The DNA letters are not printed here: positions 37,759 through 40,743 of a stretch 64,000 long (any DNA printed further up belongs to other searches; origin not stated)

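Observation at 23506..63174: Thirteen intact, co-directional PknD-like receptor Ser/Thr kinase genes fill about 40 kb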

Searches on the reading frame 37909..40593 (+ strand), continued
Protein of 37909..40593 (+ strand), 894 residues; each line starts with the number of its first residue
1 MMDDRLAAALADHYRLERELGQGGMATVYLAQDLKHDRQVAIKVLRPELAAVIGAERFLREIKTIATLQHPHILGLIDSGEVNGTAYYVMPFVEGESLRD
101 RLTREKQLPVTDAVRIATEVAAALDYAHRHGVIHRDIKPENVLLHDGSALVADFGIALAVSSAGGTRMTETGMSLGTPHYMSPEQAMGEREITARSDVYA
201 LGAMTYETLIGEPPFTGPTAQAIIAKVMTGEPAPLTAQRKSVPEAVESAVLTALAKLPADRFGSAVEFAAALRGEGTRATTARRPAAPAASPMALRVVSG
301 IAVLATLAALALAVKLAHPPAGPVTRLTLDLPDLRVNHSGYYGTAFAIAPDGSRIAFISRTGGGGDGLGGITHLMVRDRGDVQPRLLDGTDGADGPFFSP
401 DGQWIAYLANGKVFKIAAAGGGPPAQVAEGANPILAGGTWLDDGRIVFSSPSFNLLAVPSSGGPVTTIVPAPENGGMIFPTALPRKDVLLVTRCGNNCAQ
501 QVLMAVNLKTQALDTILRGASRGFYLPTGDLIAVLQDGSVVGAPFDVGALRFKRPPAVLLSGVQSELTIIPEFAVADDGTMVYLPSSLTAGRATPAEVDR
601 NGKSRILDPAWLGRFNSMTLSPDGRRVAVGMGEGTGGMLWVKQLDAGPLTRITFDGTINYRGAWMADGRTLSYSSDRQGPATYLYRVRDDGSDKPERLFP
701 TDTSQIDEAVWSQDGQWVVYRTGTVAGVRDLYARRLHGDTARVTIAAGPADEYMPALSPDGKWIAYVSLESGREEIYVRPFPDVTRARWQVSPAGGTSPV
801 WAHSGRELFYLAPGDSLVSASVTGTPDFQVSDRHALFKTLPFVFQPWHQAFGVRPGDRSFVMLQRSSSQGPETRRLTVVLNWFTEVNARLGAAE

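Call 15: find_encoding_contigs(protein=P0009, flank=10000, max_places=3)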
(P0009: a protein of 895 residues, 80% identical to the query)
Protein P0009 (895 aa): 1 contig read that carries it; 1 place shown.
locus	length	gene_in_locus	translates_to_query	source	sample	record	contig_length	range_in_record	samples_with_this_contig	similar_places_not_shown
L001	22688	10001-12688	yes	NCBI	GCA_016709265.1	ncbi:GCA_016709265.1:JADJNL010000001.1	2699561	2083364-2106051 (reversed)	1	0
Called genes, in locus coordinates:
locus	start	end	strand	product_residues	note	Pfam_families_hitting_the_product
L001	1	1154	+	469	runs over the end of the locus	PF01212:Beta_elim_lyase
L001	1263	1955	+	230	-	PF06347:SH3_4 (faint), PF08239:SH3_3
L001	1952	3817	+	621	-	PF07732:Cu-oxidase_3, PF07731:Cu-oxidase_2, PF07732:Cu-oxidase_3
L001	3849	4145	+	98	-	PF10041:DUF2277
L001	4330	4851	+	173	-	PF01257:2Fe-2S_thioredx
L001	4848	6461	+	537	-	PF01257:2Fe-2S_thioredx (weak), PF01512:Complex1_51K, PF10589:NADH_4Fe-4S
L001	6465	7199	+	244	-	PF13510:Fer2_4, PF12797:Fer4_2 (faint), PF10588:NADH-G_4Fe-4S_3, PF13183:Fer4_8 (weak), PF22117:Fer4_Nqo3, PF12838:Fer4_7 (weak), PF00037:Fer4, PF12837:Fer4_6 (weak), +2 more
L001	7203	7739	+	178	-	PF01058:Oxidored_q6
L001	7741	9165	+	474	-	PF27537:HoxH, PF00374:NiFeSe_Hases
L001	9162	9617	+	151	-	-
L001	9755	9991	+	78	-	-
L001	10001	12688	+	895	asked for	PF00069:Pkinase, PF01636:APH (faint), PF03109:ABC1 (faint), PF07714:PK_Tyr_Ser-Thr, PF26549:Tricorn_N, PF26550:Tricorn_2nd (weak), PF07676:PD40 (weak), PF26549:Tricorn_N (weak)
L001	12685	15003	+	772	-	PF00069:Pkinase, PF07714:PK_Tyr_Ser-Thr, PF13428:TPR_14 (faint), PF07719:TPR_2 (faint), PF12895:ANAPC3 (faint), PF00515:TPR_1 (faint), PF13181:TPR_8 (faint), PF13432:TPR_16 (weak), +2 more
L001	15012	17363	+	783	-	PF00069:Pkinase, PF07714:PK_Tyr_Ser-Thr, PF07676:PD40 (faint), PF26550:Tricorn_2nd, PF26549:Tricorn_N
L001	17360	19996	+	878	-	PF00069:Pkinase, PF01636:APH (faint), PF07714:PK_Tyr_Ser-Thr, PF26550:Tricorn_2nd (faint), PF26549:Tricorn_N (weak), PF07676:PD40 (weak)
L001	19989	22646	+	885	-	PF00069:Pkinase, PF01636:APH (faint), PF03109:ABC1 (faint), PF07714:PK_Tyr_Ser-Thr, PF26549:Tricorn_N (weak)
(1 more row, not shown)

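Call 16: find_encoding_contigs(protein=P0019, flank=10000, max_places=2)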
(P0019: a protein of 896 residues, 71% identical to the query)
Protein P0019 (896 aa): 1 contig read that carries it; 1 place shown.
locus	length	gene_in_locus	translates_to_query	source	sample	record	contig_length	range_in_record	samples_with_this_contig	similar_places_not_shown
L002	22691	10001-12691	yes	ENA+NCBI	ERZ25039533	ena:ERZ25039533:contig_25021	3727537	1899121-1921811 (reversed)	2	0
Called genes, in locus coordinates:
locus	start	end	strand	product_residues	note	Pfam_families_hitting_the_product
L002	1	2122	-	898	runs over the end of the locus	PF03699:UPF0182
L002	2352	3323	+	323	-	PF24684:Vgb_lyase, PF08450:SGL (faint), PF21959:DUF6923 (faint), PF07494:Reg_prop (faint)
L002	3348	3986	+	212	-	PF07040:DUF1326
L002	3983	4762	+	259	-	PF09948:PpoB2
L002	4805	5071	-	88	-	-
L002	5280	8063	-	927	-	PF00069:Pkinase, PF07714:PK_Tyr_Ser-Thr, PF13424:TPR_12, PF13374:TPR_10, PF13424:TPR_12, PF24885:TPR_NPHP3, PF13424:TPR_12, PF13424:TPR_12, +22 more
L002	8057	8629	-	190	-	PF07638:Sigma70_ECF, PF13384:HTH_23 (faint), PF08281:Sigma70_r4_2, PF04545:Sigma70_r4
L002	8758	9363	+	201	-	PF00691:OmpA (weak)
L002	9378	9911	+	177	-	PF12079:DUF3558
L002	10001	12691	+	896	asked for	PF00069:Pkinase, PF01636:APH (faint), PF07714:PK_Tyr_Ser-Thr, PF07676:PD40 (faint), PF26549:Tricorn_N, PF26550:Tricorn_2nd (weak), PF26549:Tricorn_N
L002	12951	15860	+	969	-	PF00069:Pkinase, PF01636:APH (faint), PF07714:PK_Tyr_Ser-Thr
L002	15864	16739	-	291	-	PF00990:GGDEF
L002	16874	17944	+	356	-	PF21088:MS_channel_1st, PF00924:MS_channel_2nd, PF21082:MS_channel_3rd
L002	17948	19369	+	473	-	PF00069:Pkinase, PF07714:PK_Tyr_Ser-Thr, PF07676:PD40 (faint), PF26549:Tricorn_N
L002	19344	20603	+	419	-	PF07676:PD40 (faint), PF26550:Tricorn_2nd (faint), PF26549:Tricorn_N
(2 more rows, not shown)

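Call 17: find_encoding_contigs(protein=P0076, flank=10000, max_places=2)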
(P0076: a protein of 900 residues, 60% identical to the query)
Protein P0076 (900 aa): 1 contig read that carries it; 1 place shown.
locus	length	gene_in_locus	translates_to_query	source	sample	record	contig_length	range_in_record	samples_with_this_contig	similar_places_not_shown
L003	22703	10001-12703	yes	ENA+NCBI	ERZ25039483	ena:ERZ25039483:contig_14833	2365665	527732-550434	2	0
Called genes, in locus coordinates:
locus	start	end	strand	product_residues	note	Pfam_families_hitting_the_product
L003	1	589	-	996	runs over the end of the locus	PF00082:Peptidase_S8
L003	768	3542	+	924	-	PF00069:Pkinase, PF07714:PK_Tyr_Ser-Thr, PF26549:Tricorn_N, PF26550:Tricorn_2nd (weak), PF07676:PD40 (weak), PF26549:Tricorn_N (weak)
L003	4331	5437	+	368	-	PF06452:CBM9_1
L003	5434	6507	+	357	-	PF02638:GHL10 (weak)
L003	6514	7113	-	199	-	PF07336:ABATE, PF11706:zf-CGNR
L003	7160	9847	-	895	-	PF06452:CBM9_1, PF19313:DUF5916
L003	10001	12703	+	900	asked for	PF00069:Pkinase, PF01636:APH (faint), PF03109:ABC1 (faint), PF07714:PK_Tyr_Ser-Thr, PF00930:DPPIV_N (faint), PF26549:Tricorn_N, PF26550:Tricorn_2nd, PF26549:Tricorn_N, +1 more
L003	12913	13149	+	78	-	-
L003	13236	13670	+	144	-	PF00571:CBS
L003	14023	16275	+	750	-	PF00930:DPPIV_N, PF26549:Tricorn_N (faint), PF00326:Peptidase_S9, PF12146:Hydrolase_4 (faint)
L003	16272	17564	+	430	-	PF00144:Beta-lactamase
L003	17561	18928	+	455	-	PF00324:AA_permease, PF13520:AA_permease_2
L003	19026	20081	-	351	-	PF01594:AI-2E_transport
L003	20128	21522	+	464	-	PF01120:Alpha_L_fucos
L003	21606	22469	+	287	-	PF09990:DUF2231 (weak), PF13428:TPR_14 (faint), PF13174:TPR_6 (faint)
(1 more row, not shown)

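Call 21: find_related_loci(query=window:37909-40590:+, collection=genome_contigs, flank=10000)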
Query window:37909-40590:+ (894 aa) in genome_contigs; peptide patterns used: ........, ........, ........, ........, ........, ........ (x = any residue, [..] = any of these).
600 stretches matched a pattern (row limit reached: there are more); 595 encode a relative of the query (tblastn E <= 1e-3); the best 80 are kept; 80 distinct loci.
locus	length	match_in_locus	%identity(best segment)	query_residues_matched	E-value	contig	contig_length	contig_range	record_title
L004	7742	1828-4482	47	5-891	0e+0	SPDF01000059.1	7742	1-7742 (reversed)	MAG: Gemmatimonadales bacterium isolate das_tool.metabat2.96 k141_683733, whole genome shotgun sequence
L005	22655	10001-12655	47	5-890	0e+0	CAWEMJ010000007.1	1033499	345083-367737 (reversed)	MAG: uncultured Gemmatimonadales bacterium isolate MFD02979.bin.2.2 genome assembly, contig: contig_30836, whole genome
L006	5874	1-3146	47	5-890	0e+0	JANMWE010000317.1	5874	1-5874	MAG: Gemmatimonadota bacterium isolate OTE_88_metabat_382 OTE_88_k141_2943229, whole genome shotgun sequence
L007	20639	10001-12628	47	5-886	0e+0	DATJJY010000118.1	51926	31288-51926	MAG TPA_asm: Gemmatimonadales bacterium isolate SMAG_U15578 k141_7379019, whole genome shotgun sequence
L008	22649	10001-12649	47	5-890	0e+0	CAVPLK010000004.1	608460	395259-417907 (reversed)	MAG: uncultured Gemmatimonadales bacterium isolate MFD09964.bin.1.362 genome assembly, contig: contig_40770, whole genom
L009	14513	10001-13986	48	2-892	0e+0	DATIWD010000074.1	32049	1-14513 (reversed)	MAG TPA_asm: Gemmatimonadales bacterium isolate SMAG_U15214 k141_2542477, whole genome shotgun sequence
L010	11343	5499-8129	49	5-889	0e+0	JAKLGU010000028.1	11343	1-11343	MAG: Gemmatimonadetes bacterium isolate RA.bin47 RA.bin47_28, whole genome shotgun sequence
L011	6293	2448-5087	48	5-889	0e+0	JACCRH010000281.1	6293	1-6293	MAG: Gemmatimonadales bacterium isolate MGR_bin17 SD2897-2912_k127_8050446, whole genome shotgun sequence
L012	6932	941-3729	48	5-889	0e+0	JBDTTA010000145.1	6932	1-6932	MAG: Gemmatimonadales bacterium isolate cluster3_bin.285 NODE_56401_length_6932_cov_10.308565, whole genome shotgun sequ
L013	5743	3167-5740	49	5-858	0e+0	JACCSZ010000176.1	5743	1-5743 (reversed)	MAG: Gemmatimonadales bacterium isolate MGR_bin61 SD2897-2912_k127_5181162, whole genome shotgun sequence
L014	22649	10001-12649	47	4-892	0e+0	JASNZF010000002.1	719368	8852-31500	MAG: Gemmatimonadales bacterium isolate GEMM-2 HKU-EGSB-GEMM-2_2, whole genome shotgun sequence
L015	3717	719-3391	46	5-887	0e+0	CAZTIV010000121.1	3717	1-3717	MAG TPA_asm: uncultured Gemmatimonadaceae bacterium isolate SRP217488_co1_129 genome assembly, contig: NODE_33044_length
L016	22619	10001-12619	47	4-886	0e+0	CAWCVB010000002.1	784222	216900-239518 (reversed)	MAG: uncultured Gemmatimonadales bacterium isolate MFD01721.bin.2.149 genome assembly, contig: contig_19563, whole genom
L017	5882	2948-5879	49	5-891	0e+0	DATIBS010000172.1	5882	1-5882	MAG TPA_asm: Gemmatimonadales bacterium isolate SMAG_U16296 k141_1638303, whole genome shotgun sequence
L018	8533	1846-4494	45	4-890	0e+0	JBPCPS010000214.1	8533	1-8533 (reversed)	MAG: Gemmatimonadaceae bacterium isolate TH_ant_mag_188 S1Ck127_7551625_flag_1_multi_6.0000_len_8533, whole genome shotg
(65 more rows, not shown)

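Call 44: predict_structure(alignment_id=A1)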
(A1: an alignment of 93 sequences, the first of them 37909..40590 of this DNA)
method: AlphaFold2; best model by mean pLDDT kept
length: 894 residues; sequences in the alignment: 93
mean_pLDDT: 86.9   pTM: 0.63
mean pLDDT of the five models: 86.9, 85.7, 84.3, 83.9, 83.3
residues with pLDDT >= 90: 527; 70-90: 280; 50-70: 47; < 50: 40
segments of 3 or more residues with pLDDT < 50: 158-177, 277-291, 364-367
pLDDT, mean of each block of 10 residues (from residue 1): 76 92 83 95 83 73 81 89 87 89 92 96 92 83 90 62 36 49 65 85 94 78 74 87 94 84 92 69 34 68 89 77 90 84 95 95 54 92 92 96 96 96 94 92 95 93 95 85 95 83 94 93 96 95 97 96 90 97 88 92 94 90 95 80 94 89 95 91 94 93 91 95 83 90 90 95 95 92 92 93 97 90 86 93 85 97 79 90 94 82
secondary structure, 60 per line:
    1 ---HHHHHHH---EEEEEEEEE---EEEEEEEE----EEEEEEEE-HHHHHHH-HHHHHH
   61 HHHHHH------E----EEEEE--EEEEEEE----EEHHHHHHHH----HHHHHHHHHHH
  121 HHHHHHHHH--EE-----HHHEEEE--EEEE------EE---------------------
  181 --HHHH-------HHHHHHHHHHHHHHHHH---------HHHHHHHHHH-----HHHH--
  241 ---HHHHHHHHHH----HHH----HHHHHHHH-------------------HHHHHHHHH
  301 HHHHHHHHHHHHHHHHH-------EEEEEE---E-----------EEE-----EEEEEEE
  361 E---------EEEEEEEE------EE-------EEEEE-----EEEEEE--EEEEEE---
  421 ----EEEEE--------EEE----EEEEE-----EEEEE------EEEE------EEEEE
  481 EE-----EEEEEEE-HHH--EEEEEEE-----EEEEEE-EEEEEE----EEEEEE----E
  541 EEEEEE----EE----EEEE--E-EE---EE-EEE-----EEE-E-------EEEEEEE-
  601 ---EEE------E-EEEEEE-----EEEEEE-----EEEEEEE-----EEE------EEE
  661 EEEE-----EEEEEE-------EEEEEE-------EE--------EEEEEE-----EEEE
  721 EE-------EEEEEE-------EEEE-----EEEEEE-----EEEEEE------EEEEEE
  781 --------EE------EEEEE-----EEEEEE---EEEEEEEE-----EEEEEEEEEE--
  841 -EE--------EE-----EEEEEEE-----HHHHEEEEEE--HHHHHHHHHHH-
elements in order (helices of 4 or more, strands of 3 or more residues): H4-10 E14-22 E26-33 E38-45 H47-53 H55-66 E78-82 E85-91 H98-105 H110-129 E142-145 E148-151 H183-186 H194-210 H220-229 H235-238 H244-253 H265-272 H292-317 E325-330 E346-348 E354-361 E371-378 E394-398 E404-409 E412-417 E425-429 E438-440 E445-449 E455-459 E466-469 E476-482 E488-494 E501-507 E513-518 E520-525 E530-535 E540-546 E557-560 E573-575 E581-583 E593-599 E604-606 E615-620 E626-631 E637-643 E649-651 E658-664 E670-675 E683-688 E706-711 E717-722 E730-735 E743-746 E752-757 E763-768 E775-780 E797-801 E807-812 E816-823 E829-838 E859-865 H871-874 E875-880 H883-893
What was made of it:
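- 37909..40593 (+): K5: receptor kinase, the copy modelled in full. AF2 mean pLDDT 86.9 (call 44).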

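Call 46: fold_search(model_id=the predicted structure, library=pdb)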
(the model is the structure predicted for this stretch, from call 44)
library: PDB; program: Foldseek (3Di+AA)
matches with E <= 10: 2000; with E <= 0.001: 2000
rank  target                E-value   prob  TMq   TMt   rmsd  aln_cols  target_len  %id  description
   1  5u94                  2.9e-21  1.00  0.27  0.86   2.5       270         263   38  Crystal structure of the Mycobacterium tuberculosis PASTA kinase PknB in complex with the potential theraputic kinase in (released 2017-12-20)
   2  6b2p                  5.3e-21  1.00  0.26  0.85   3.2       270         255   37  Dual Inhibition of the Essential Protein Kinases A and B in Mycobacterium tuberculosis (released 2018-02-14)
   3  1o6y                  8.4e-21  1.00  0.26  0.86   2.5       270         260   38  Catalytic domain of PknB kinase from Mycobacterium tuberculosis (released 2003-01-30)
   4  3oro                  1.1e-20  1.00  0.26  0.82   6.0       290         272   37  Mycobacterium tuberculosis PknB kinase domain L33D mutant (crystal form 4) (released 2010-12-15)
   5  6i2p_A                1.1e-20  1.00  0.26  0.80   3.9       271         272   38  Crystal structure of the Mycobacterium tuberculosis PknB kinase domain (L33E mutant) in complex with its substrate Gar (released 2019-05-22)
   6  6i2p_B                1.6e-20  1.00  0.25  0.79   4.2       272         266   37  Crystal structure of the Mycobacterium tuberculosis PknB kinase domain (L33E mutant) in complex with its substrate Gar (released 2019-05-22)
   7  3ori_A                1.9e-20  1.00  0.26  0.83   6.2       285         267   36  Mycobacterium tuberculosis PknB kinase domain L33D mutant (crystal form 1) (released 2010-12-15)
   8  2fum_B                2.7e-20  1.00  0.26  0.86   2.9       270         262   38  Catalytic domain of protein kinase PknB from Mycobacterium tuberculosis in complex with mitoxantrone (released 2006-08-01)
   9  2fum_D                2.7e-20  1.00  0.26  0.87   2.5       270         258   38  Catalytic domain of protein kinase PknB from Mycobacterium tuberculosis in complex with mitoxantrone (released 2006-08-01)
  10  1mru_A                2.8e-20  1.00  0.26  0.83   5.7       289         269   37  Intracellular Ser/Thr protein kinase domain of Mycobacterium tuberculosis PknB. (released 2003-02-11)
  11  3orl                  3.5e-20  1.00  0.25  0.79   6.6       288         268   35  Mycobacterium tuberculosis PknB kinase domain L33D mutant (crystal form 3) (released 2010-12-15)
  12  3ort                  3.6e-20  1.00  0.26  0.79   6.7       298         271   35  Mycobacterium tuberculosis PknB kinase domain L33D mutant (crystal form 6) (released 2010-12-15)
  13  3f69_A                4.9e-20  1.00  0.26  0.81   5.1       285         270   37  Crystal structure of the Mycobacterium tuberculosis PknB mutant kinase domain in complex with KT5720 (released 2008-12-02)
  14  2fum_C                9.0e-20  1.00  0.26  0.87   2.5       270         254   36  Catalytic domain of protein kinase PknB from Mycobacterium tuberculosis in complex with mitoxantrone (released 2006-08-01)
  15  2fum_A                1.0e-19  1.00  0.27  0.87   2.3       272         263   38  Catalytic domain of protein kinase PknB from Mycobacterium tuberculosis in complex with mitoxantrone (released 2006-08-01)
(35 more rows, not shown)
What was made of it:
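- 37909..40593 (+): Head matches PknB 5u94 with TM-score 0.86 normalised to the target (call 46).
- The full K5 model has mean pLDDT 86.9, and its head matches PknB with TM-score 0.86 (normalised to the target) and 38% identity (calls 44, 46).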

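Call 51: search_protein_families(library=ncbifam, proteins=[window:37909-40590:+], max_evalue=0.01)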
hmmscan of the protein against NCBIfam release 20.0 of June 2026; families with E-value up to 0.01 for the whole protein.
window:37909-40590:+ (894 aa): 23 families
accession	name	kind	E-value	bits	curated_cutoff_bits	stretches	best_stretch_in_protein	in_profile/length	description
NF033483.0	PknB_PASTA_kin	equivalog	1.3e-89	301.8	450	1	9-276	4-269/563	Stk1 family PASTA domain-containing Ser/Thr kinase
NF052427.1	StpK7MSMEG_1200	equivalog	6.1e-55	186.8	900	1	12-292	7-289/601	serine/threonine protein kinase StpK7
NF047741.1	antiphage_MADS6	equivalog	8.9e-52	176.4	460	2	114-286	302-471/612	methylation-associated defense system protein kinase MAD6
TIGR03903.1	TOMM_kin_cyc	equivalog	2.1e-43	148.4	705.75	1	38-268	4-240/1267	TOMM system kinase/cyclase fusion protein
NF009651.0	PRK13184.1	equivalog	1.1e-41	142.8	839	1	12-272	2-287/932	serine/threonine-protein kinase PknD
NF053615.1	SerThrKinAfsKStmc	equivalog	6.2e-32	111.1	1300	1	19-220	20-218/809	protein serine/threonine kinase AfsK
NF038150.1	lanthi_synth_IV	equivalog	1.2e-25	90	650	1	8-289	185-468/851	class IV lanthionine synthetase LanL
TIGR02800.1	propeller_TolB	equivalog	1.9e-24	86.4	343.15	2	619-797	241-413/418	Tol-Pal system beta propeller repeat protein TolB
NF033442.0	BREX_PglW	equivalog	9.1e-24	83.3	990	2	9-146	509-644/1391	BREX system serine/threonine kinase PglW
NF038151.1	lanthi_synth_III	equivalog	2.5e-12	46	575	1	14-210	222-424/833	class III lanthionine synthetase LanKC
NF033523.0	lasso_peptidase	equivalog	5.9e-12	45.1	400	1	662-724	93-152/638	Atxe2 family lasso peptide isopeptidase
NF002183.0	PRK01029.1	equivalog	1.5e-10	40.7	405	1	754-812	331-389/429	Tol-Pal system protein TolB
NF058632.1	SerThrKinPrkT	equivalog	4.2e-10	39.1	280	1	12-148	21-154/322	serine/threonine protein kinase PrkT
NF043056.1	T4SS_LegK1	equivalog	5.3e-09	35.2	550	1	83-202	151-277/516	Dot/Icm T4SS effector kinase LegK1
TIGR03724.2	arch_bud32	equivalog_domain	7.5e-08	32.1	125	1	47-158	29-132/193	KEOPS complex kinase/ATPase Bud32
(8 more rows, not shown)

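Call 52: search_protein_families(library=padloc, proteins=[window:37909-40590:+], max_evalue=0.001)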
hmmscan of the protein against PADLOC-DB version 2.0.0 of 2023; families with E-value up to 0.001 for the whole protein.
window:37909-40590:+ (894 aa): 35 families (the best 25 are shown)
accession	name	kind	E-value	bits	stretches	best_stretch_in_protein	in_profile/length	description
PDLC04061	PD-T4-6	-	6.7e-93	310.9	1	7-281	11-289/510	-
PDLC04042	PD-T4-6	-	1.6e-88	295.1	1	9-281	6-278/292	-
PDLC04053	PD-T4-6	-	2.9e-84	281.2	1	11-299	8-294/311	-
PDLC04043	PD-T4-6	-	8.6e-82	273.6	1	9-302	12-306/452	-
PDLC04039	PD-T4-6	-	3.5e-78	261.7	1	4-273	7-273/458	-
PDLC04047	PD-T4-6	-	8.6e-76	253.1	1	8-273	6-270/327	-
PDLC04054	PD-T4-6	-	2e-75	252.4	1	10-297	8-295/347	-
PDLC04052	PD-T4-6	-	1.9e-74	249.6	1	9-294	6-291/496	-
PDLC04060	PD-T4-6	-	1.4e-73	246.5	1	9-272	5-266/486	-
PDLC04041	PD-T4-6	-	7.1e-69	231.1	1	7-292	23-310/443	-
PDLC04138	mad6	-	1.7e-68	230.1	1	8-262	47-301/659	mads_6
PDLC04048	PD-T4-6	-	3.6e-68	228.5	1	10-272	8-269/354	-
PDLC04040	PD-T4-6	-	1e-66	223.8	1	20-285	2-275/547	-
PDLC04057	PD-T4-6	-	4e-65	218.6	1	9-273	5-268/443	-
PDLC01088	C3a189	-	1.5e-53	180.5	1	17-274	2-260/840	kinase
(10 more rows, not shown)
